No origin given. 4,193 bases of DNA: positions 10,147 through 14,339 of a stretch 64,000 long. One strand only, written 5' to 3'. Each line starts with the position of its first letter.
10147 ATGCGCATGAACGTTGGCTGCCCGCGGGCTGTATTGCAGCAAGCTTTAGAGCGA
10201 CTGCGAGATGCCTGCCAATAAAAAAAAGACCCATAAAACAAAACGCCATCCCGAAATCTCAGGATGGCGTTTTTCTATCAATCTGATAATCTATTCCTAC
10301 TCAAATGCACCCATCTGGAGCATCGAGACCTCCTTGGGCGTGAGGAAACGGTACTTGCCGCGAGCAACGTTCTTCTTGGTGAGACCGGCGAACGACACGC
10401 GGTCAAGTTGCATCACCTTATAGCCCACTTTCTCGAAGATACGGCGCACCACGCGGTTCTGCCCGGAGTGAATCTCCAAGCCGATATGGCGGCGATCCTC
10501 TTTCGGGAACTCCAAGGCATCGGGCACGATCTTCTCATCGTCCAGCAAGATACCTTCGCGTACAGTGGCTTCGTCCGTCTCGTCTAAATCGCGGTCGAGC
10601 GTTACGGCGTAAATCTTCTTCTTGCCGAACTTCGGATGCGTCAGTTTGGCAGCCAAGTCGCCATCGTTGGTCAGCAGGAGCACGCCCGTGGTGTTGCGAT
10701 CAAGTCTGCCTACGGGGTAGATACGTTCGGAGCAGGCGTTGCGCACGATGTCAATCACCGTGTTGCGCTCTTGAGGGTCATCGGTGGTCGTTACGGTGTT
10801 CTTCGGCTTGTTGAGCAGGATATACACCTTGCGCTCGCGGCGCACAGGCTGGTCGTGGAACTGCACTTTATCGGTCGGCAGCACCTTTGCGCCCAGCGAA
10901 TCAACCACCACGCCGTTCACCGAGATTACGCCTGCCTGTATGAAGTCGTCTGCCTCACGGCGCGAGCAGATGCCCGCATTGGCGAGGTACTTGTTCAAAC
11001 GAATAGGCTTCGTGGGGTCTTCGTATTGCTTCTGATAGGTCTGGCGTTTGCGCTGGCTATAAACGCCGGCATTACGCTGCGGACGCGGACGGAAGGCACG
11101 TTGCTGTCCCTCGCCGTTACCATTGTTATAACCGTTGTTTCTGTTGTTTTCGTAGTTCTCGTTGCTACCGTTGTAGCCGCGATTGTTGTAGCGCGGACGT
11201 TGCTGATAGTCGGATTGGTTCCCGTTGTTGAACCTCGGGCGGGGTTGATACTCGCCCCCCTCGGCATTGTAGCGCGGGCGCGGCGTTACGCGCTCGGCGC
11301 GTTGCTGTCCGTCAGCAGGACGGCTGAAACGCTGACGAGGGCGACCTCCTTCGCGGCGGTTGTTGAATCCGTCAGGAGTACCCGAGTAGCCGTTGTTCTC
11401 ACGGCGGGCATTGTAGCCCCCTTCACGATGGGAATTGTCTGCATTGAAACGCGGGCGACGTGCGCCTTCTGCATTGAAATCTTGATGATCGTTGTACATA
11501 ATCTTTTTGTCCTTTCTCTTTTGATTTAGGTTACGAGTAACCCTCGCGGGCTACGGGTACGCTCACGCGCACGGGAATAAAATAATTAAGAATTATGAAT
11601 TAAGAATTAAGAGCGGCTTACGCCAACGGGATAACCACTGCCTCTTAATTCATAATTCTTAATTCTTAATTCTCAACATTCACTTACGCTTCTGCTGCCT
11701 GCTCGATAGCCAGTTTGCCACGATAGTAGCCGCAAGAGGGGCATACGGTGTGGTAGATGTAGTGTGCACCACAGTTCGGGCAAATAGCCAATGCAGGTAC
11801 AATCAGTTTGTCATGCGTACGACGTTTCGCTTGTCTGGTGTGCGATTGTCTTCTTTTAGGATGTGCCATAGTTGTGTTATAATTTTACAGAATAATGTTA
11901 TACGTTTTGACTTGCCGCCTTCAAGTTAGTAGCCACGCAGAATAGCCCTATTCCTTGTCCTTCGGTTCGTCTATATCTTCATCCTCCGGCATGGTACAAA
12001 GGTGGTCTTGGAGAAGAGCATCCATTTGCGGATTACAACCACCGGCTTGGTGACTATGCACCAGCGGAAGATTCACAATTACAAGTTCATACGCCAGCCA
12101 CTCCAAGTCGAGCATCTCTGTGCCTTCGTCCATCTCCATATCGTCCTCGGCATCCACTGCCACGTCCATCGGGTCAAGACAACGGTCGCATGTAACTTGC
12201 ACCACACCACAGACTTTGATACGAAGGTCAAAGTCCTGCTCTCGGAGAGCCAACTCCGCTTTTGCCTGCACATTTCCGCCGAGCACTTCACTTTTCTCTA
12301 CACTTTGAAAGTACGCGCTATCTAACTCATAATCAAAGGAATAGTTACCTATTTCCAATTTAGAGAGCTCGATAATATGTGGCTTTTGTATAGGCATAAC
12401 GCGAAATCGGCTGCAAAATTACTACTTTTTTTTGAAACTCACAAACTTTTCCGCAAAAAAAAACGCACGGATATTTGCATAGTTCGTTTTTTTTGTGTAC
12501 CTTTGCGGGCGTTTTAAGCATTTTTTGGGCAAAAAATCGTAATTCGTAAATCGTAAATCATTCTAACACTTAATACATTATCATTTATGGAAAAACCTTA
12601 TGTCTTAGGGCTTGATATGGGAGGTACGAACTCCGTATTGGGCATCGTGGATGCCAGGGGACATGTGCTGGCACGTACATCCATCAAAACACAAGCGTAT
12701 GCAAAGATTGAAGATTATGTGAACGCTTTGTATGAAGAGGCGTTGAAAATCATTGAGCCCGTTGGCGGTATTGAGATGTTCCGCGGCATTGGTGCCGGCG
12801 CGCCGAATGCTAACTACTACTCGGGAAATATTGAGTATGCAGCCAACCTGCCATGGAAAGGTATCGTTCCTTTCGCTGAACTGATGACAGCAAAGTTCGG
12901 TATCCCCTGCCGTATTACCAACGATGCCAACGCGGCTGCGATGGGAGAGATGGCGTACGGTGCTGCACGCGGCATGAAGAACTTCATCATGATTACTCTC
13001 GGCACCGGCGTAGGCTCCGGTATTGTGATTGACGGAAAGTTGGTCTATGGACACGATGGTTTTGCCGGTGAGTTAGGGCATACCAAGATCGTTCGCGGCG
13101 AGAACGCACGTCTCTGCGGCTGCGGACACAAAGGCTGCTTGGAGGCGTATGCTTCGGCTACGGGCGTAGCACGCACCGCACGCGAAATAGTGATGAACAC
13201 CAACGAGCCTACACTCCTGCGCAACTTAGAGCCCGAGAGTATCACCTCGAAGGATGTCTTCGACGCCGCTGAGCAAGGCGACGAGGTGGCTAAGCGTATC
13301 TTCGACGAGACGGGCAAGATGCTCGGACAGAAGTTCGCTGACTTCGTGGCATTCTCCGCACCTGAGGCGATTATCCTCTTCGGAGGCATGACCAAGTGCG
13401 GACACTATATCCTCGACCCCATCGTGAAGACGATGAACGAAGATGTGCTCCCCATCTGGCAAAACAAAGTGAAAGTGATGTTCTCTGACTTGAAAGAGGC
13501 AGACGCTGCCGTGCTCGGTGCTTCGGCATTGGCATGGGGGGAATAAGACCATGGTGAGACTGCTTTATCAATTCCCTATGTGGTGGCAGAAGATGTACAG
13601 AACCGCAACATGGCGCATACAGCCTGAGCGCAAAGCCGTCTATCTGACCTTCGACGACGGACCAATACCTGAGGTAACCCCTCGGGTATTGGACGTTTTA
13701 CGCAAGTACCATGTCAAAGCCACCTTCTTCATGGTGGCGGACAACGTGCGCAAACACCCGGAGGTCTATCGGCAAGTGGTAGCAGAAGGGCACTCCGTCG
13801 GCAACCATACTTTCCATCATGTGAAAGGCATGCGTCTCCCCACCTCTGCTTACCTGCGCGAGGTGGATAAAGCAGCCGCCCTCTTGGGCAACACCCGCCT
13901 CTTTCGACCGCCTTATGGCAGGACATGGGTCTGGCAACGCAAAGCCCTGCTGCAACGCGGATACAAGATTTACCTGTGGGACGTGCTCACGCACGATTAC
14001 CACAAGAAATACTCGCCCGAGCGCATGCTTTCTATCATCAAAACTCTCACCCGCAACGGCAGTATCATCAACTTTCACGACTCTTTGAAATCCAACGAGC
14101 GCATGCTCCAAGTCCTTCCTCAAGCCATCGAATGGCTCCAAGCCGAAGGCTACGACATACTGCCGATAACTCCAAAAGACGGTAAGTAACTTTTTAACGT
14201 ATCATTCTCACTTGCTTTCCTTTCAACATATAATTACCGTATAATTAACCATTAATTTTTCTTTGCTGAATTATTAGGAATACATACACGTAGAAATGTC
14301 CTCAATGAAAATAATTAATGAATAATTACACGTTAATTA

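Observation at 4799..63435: Overview: intergenic palindromic repeats also sit in-frame inside conserved genes (Rickettsia-RPE-like behaviour)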

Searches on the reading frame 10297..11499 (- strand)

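Call 5: search_protein_families(library=pfam, proteins=[window:10297-11499:-])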
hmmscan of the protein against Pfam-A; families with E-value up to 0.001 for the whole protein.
window:10297-11499:- (400 aa): 4 families
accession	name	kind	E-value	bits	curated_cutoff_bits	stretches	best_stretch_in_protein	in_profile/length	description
PF00849.27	PseudoU_synth_2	-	3.4e-20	73.3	26.8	1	226-356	2-151/152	RNA pseudouridylate synthase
PF01479.30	S4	-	3.4e-10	39.9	22.8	1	167-212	2-48/48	S4 domain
PF22421.1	SYY_C-terminal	-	1.2e-05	25.5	27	1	163-229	16-83/83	Tyrosine--tRNA ligase SYY-like C-terminal domain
PF13275.11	S4_2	-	0.00022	21.5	24.6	1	164-219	6-62/65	S4 domain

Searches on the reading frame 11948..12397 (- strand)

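Call 5: search_protein_families(library=pfam, proteins=[window:11948-12397:-])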
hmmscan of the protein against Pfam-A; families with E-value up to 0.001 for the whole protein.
window:11948-12397:- (149 aa): 1 family
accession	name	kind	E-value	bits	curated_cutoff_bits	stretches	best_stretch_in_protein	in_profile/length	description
PF02620.22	YceD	-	5e-07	30.2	33.2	0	83-126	46-88/119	Large ribosomal RNA subunit accumulation protein YceD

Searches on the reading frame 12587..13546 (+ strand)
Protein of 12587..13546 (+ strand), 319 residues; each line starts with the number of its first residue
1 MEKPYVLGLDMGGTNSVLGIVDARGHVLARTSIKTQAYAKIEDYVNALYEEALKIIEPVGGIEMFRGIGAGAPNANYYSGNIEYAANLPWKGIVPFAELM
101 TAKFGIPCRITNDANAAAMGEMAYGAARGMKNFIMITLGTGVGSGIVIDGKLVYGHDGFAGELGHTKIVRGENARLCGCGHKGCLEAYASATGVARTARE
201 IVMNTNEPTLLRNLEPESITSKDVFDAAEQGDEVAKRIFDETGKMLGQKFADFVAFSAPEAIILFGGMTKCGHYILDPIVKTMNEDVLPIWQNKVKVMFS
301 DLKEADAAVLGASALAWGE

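Call 6: search_protein_families(library=pfam, proteins=[window:12587-13546:+])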
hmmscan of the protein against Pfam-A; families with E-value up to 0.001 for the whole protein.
window:12587-13546:+ (319 aa): 2 families
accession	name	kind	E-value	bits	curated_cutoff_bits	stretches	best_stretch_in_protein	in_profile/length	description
PF00480.26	ROK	-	6.3e-61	206.9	22.9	1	7-316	2-291/294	ROK family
PF02685.22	Glucokinase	-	0.00031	20.3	22.1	0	10-171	4-164/314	Glucokinase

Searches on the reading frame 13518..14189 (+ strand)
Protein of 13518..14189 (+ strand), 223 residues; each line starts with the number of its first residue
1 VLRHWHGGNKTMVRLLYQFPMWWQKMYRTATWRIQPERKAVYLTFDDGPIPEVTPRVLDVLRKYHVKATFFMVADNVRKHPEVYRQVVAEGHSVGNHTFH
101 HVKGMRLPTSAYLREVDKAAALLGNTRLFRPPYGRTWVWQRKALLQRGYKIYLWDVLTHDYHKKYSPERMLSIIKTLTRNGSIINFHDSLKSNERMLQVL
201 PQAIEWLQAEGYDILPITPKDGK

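Call 6: search_protein_families(library=pfam, proteins=[window:13518-14189:+])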
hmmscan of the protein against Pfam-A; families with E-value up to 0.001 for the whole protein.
window:13518-14189:+ (223 aa): 1 family
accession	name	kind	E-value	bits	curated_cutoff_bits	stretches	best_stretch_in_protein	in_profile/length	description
PF01522.26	Polysacc_deac_1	-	8.3e-31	107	23.1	1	35-149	3-121/124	Polysaccharide deacetylase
